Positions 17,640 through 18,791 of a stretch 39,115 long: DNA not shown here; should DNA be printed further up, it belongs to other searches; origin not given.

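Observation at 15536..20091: Five consecutive genes all encode exported proteins: fibre-like, tail-collar/HxH, small secreted, and a subtilase lipoprotein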

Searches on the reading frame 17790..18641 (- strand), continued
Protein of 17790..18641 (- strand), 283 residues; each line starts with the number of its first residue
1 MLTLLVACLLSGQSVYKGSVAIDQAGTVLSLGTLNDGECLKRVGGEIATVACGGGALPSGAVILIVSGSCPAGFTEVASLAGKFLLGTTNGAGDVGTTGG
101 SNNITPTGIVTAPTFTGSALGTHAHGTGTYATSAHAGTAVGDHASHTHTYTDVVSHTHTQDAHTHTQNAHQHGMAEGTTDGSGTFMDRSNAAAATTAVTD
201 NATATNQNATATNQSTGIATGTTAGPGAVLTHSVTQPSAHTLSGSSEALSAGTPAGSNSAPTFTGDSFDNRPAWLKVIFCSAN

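Call 70: find_encoding_contigs(protein=P0010, flank=10000, max_places=1)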
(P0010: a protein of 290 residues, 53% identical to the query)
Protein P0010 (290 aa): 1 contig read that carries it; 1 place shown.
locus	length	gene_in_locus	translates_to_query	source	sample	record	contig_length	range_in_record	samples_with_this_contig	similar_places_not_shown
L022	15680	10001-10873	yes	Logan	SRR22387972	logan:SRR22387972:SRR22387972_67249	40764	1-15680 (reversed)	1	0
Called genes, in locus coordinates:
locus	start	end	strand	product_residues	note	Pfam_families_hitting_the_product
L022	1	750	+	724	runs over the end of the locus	-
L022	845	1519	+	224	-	-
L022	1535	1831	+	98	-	-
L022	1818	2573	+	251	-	-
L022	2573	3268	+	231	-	-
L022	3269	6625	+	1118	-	-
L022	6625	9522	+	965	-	-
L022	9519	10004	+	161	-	-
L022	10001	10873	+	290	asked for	-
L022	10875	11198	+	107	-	-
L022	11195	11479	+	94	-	-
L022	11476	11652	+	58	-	-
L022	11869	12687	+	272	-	-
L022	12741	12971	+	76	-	-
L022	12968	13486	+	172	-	-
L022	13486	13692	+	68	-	-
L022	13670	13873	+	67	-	-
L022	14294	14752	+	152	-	PF13392:HNH_3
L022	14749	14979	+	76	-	-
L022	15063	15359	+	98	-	-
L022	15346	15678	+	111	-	?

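Call 74: predict_structure(alignment_id=A3)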
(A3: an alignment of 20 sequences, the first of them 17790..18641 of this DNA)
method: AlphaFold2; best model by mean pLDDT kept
length: 283 residues; sequences in the alignment: 20
mean_pLDDT: 54.2   pTM: 0.27
mean pLDDT of the five models: 54.2, 52.5, 50.1, 49.5, 45.8
residues with pLDDT >= 90: 14; 70-90: 40; 50-70: 73; < 50: 156
segments of 3 or more residues with pLDDT < 50: 18-33, 95-103, 123-149, 155-157, 159-248, 268-271
pLDDT, mean of each block of 10 residues (from residue 1): 82 57 42 52 63 64 90 91 72 47 50 62 46 42 43 47 43 36 37 34 37 41 43 44 46 65 57 73 88
secondary structure, 60 per line:
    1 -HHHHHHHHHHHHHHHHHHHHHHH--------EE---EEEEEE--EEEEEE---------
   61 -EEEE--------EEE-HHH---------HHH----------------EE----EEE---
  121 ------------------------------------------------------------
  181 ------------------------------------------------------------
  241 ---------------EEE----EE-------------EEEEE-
elements in order: H2-24 E38-43 E46-51 E62-65 E74-76 E115-117 E256-258 E278-282

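Call 80: fold_search(model_id=the predicted structure, library=pdb)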
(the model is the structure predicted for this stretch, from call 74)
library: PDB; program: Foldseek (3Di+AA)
matches with E <= 10: 4; with E <= 0.001: 0
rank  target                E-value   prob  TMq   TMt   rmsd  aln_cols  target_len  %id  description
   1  6ov6_C                5.8e+00  0.06  0.14  0.15  10.8        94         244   23  CRYSTALLOGRAPHIC STRUCTURE OF THE C24 PROTEIN FROM THE ANTARCTIC MICROORGANISM BIZIONIA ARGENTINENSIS (released 2020-08-05)
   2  9nxk_A                6.2e+00  0.08  0.14  0.18   9.2        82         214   27  Pseudomonas phage Pa223 tail fiber (released 2025-08-06)
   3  6ov6_A                8.0e+00  0.04  0.14  0.15  11.0        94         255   23  CRYSTALLOGRAPHIC STRUCTURE OF THE C24 PROTEIN FROM THE ANTARCTIC MICROORGANISM BIZIONIA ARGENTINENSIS (released 2020-08-05)
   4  2bsg_A                8.5e+00  0.09  0.10  0.08   9.4        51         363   22  The modeled structure of fibritin (gpwac) of bacteriophage T4 based on cryo-EM reconstruction of the extended tail of  (released 2005-09-21)
